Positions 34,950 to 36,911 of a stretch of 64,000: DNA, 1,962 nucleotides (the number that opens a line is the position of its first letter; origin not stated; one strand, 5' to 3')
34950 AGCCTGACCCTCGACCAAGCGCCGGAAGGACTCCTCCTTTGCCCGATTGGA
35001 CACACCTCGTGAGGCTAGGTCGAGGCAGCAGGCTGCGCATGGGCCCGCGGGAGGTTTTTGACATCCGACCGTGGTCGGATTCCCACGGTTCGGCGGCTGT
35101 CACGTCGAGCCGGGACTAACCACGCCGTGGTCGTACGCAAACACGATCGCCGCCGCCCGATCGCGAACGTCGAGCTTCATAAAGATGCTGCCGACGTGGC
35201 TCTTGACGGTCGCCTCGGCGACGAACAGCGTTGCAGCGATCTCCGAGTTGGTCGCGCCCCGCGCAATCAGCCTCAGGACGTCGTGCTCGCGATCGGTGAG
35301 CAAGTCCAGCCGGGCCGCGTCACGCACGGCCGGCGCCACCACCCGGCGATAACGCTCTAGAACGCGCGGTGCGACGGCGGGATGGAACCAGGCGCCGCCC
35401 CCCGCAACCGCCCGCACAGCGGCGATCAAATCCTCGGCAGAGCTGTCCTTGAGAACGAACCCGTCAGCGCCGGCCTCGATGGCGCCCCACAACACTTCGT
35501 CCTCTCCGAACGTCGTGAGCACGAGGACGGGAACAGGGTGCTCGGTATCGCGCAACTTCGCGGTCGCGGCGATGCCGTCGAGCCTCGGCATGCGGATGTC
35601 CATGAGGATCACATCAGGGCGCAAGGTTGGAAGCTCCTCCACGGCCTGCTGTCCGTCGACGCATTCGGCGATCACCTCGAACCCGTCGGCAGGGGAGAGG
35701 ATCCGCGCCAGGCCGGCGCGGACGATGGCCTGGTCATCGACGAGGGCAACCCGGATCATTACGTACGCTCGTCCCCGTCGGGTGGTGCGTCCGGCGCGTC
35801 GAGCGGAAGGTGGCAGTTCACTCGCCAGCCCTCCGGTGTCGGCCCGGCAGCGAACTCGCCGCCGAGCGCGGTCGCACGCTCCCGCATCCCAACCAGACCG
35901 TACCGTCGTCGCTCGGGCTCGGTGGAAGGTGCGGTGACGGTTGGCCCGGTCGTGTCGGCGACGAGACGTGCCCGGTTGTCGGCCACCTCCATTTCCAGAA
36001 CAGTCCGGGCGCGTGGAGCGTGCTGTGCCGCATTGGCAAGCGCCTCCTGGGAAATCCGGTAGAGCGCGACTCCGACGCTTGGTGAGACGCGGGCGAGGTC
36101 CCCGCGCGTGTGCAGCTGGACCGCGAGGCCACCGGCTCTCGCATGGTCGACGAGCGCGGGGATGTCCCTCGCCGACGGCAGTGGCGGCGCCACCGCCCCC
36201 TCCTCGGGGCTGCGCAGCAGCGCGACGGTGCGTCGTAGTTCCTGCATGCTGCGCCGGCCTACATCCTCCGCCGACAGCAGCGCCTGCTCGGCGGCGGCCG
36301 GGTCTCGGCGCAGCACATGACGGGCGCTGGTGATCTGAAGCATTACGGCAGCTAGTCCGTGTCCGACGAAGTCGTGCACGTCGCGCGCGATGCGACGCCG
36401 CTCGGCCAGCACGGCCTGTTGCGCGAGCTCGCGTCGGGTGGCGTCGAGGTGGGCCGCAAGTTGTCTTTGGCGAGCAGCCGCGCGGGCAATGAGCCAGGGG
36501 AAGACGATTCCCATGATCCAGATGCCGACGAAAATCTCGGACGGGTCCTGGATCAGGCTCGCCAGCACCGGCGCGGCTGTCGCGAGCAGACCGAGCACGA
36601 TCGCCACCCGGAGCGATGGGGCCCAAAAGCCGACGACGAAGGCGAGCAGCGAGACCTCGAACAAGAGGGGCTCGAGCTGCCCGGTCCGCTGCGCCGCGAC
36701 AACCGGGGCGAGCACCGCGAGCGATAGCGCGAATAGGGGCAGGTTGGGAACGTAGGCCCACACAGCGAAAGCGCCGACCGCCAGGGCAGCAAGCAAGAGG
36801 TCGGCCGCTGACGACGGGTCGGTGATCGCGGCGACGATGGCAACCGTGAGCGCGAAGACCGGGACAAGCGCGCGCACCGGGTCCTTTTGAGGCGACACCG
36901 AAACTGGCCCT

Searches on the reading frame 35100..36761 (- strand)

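Call 55: search_protein_families(library=pfam, proteins=[window:35100-36761:-], max_evalue=0.001)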
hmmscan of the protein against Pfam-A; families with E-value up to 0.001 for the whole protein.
window:35100-36761:- (553 aa): 2 families
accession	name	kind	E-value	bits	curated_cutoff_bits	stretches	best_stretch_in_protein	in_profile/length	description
PF00072.30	Response_reg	-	1.6e-27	96.3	30.2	1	338-450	1-111/111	Response regulator receiver domain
PF00196.25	GerE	-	6.1e-18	64.6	23.5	1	487-542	2-57/57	Bacterial regulatory proteins, luxR family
